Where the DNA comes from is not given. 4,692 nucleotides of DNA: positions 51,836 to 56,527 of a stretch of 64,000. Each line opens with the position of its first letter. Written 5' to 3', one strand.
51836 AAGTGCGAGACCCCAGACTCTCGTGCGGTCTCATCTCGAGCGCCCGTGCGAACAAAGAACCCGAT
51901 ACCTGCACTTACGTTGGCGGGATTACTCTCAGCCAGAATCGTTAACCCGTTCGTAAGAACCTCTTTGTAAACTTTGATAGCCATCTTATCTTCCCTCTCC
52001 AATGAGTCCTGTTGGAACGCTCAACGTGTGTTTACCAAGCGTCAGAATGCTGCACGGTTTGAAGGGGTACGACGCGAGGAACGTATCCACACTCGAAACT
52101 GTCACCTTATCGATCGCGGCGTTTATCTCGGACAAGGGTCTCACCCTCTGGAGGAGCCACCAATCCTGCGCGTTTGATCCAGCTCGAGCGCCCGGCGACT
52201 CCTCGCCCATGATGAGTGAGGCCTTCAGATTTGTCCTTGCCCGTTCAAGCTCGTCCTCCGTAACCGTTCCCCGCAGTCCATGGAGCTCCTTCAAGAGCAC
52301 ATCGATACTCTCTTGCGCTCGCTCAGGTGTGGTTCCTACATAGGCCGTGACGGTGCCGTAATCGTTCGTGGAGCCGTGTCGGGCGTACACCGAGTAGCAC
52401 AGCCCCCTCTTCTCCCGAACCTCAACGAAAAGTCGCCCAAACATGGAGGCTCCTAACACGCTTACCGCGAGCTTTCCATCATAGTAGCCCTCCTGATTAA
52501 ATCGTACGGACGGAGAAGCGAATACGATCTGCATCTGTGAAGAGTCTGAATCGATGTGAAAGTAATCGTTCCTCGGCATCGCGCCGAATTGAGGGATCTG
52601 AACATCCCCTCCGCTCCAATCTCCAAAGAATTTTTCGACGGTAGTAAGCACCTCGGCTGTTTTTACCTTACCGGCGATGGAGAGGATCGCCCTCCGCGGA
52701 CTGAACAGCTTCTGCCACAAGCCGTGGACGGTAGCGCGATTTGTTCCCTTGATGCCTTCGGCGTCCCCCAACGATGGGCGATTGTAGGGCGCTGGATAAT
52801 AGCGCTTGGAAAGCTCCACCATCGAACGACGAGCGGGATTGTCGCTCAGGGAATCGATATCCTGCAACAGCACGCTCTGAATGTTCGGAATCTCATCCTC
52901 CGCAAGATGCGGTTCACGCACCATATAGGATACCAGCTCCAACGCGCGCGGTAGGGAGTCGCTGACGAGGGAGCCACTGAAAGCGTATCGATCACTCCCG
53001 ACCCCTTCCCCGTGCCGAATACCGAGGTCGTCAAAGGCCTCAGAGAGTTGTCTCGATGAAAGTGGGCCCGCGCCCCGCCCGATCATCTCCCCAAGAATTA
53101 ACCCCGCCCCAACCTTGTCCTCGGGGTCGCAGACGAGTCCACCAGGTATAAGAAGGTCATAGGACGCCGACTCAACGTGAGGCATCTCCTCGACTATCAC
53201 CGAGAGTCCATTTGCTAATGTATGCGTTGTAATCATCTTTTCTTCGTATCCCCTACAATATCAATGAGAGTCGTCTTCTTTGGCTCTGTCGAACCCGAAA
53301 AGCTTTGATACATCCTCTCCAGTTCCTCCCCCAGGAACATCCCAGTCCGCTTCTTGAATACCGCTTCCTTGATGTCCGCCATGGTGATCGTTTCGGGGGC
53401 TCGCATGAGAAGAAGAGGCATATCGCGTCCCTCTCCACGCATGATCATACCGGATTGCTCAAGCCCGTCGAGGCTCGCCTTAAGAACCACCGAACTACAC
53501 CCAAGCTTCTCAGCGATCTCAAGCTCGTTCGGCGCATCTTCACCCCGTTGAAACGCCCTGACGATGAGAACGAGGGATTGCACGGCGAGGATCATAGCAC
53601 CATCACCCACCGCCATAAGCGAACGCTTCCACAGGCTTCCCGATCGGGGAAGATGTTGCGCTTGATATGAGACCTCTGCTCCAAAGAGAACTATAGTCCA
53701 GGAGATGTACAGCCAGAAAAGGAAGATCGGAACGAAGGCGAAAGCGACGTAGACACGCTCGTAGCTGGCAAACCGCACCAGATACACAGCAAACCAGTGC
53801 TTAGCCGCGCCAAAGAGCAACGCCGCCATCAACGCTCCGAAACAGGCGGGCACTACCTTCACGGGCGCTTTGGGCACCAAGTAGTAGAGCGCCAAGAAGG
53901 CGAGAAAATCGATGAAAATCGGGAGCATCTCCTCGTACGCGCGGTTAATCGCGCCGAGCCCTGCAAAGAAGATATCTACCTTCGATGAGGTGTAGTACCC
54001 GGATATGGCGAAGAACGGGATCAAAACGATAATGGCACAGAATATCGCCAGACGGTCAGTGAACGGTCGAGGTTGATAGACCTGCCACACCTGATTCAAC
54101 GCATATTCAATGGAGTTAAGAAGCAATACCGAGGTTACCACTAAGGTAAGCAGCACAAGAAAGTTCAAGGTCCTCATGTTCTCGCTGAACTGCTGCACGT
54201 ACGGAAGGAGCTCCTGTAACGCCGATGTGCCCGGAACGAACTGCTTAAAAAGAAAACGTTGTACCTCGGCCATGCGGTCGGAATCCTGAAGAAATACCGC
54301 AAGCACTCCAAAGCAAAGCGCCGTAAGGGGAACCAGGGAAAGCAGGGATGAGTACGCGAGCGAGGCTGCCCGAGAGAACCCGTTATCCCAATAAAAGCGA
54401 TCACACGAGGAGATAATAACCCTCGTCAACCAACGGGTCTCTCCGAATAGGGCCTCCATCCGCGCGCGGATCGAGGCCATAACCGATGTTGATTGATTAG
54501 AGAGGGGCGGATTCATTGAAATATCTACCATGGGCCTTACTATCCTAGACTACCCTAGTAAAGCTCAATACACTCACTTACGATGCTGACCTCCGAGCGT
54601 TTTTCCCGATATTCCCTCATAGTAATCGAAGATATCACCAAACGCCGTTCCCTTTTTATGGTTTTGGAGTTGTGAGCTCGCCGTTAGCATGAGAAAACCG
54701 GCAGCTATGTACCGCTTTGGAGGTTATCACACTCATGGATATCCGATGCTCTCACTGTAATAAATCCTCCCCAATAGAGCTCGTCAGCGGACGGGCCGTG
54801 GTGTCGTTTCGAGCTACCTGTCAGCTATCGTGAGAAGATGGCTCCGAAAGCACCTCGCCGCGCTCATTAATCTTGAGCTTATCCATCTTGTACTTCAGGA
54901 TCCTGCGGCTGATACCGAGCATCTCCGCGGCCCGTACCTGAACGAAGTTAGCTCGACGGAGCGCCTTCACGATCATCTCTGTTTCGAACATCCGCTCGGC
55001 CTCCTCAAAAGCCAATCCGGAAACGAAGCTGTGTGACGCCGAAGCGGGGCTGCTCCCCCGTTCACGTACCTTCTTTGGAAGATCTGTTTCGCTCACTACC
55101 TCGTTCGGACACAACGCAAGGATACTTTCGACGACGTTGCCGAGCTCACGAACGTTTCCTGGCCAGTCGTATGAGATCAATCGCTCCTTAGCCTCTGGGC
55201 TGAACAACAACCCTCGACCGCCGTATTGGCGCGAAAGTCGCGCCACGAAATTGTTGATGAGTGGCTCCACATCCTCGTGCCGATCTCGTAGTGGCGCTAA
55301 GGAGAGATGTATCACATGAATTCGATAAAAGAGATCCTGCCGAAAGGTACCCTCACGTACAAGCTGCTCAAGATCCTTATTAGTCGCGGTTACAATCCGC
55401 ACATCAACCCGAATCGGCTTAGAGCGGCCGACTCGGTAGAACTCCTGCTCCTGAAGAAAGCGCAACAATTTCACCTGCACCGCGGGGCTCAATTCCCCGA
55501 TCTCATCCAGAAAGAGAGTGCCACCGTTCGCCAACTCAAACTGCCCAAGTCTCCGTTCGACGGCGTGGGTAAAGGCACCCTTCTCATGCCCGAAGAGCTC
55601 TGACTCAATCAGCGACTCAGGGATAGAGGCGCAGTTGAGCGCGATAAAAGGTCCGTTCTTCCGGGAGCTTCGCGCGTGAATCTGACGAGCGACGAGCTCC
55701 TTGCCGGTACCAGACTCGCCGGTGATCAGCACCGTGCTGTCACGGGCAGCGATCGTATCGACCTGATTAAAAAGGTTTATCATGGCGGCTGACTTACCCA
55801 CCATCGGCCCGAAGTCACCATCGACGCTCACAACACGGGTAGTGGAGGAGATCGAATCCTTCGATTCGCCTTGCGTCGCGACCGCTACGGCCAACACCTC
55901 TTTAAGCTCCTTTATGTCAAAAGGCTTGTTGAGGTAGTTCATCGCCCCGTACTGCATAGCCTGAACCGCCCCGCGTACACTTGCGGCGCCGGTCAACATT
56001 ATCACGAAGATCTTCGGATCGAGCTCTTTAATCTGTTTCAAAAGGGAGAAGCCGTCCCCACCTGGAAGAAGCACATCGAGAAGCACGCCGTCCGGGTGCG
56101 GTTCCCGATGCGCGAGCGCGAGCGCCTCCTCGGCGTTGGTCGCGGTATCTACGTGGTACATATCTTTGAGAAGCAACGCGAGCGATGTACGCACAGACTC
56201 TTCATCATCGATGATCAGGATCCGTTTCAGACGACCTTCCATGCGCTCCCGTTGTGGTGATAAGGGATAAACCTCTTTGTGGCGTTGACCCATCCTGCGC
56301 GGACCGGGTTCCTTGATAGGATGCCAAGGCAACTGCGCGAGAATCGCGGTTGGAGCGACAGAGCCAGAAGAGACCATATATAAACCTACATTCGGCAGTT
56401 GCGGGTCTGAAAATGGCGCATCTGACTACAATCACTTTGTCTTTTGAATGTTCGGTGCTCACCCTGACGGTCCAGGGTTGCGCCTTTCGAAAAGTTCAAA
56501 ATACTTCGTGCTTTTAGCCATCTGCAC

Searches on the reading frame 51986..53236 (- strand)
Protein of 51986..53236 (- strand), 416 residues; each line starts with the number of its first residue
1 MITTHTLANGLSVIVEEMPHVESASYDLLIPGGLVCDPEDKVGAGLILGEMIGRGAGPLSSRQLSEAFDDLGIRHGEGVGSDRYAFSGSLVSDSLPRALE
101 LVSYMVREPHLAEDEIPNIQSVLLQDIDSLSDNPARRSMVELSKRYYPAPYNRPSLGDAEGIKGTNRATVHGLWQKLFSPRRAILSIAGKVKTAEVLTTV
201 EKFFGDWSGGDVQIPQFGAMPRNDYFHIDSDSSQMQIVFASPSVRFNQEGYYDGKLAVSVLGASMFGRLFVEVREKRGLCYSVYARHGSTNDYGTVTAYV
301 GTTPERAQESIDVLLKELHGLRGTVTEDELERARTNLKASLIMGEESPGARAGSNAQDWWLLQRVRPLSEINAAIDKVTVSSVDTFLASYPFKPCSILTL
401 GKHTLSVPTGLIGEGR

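Call 73: search_protein_families(library=pfam, proteins=[window:51986-53236:-], max_evalue=0.00001)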
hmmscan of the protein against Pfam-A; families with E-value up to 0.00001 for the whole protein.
window:51986-53236:- (416 aa): 2 families
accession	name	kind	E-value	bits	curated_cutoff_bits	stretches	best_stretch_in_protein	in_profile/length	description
PF05193.26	Peptidase_M16_C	-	2.2e-33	116.1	23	1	167-337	4-181/181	Peptidase M16 inactive domain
PF00675.25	Peptidase_M16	-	1.2e-06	28.9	22.3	1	13-139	2-128/149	Insulinase (Peptidase family M16)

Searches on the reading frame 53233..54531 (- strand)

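Call 73: search_protein_families(library=pfam, proteins=[window:53233-54531:-], max_evalue=0.00001)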
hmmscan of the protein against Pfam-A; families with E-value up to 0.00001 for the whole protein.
window:53233-54531:- (432 aa): 1 family
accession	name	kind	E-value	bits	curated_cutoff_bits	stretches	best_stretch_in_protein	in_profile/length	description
PF03631.20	Virul_fac_BrkB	-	3.8e-46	158.3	33.7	1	49-293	3-257/259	Virulence factor BrkB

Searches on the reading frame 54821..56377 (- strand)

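Call 73: search_protein_families(library=pfam, proteins=[window:54821-56377:-], max_evalue=0.00001)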
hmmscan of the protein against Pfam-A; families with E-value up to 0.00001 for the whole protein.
window:54821-56377:- (518 aa): 6 families
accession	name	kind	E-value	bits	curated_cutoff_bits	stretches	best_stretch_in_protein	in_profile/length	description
PF00158.32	Sigma54_activat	-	7.8e-73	244.1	20.2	1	192-358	1-167/168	Sigma-54 interaction domain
PF00072.30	Response_reg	-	1.5e-26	93.2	30.2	1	53-162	1-110/111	Response regulator receiver domain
PF14532.12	Sigma54_activ_2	-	1.8e-24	87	25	1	193-363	1-138/138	Sigma-54 interaction domain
PF25601.1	AAA_lid_14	-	2.4e-23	82.2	27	1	364-446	1-83/87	AAA+ ATPase lid domain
PF02954.25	HTH_8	-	1.7e-12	47.3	22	1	462-501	3-42/42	Bacterial regulatory protein, Fis family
PF07728.20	AAA_5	-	2.5e-09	37.7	22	1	216-334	2-123/139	AAA domain (dynein-related subfamily)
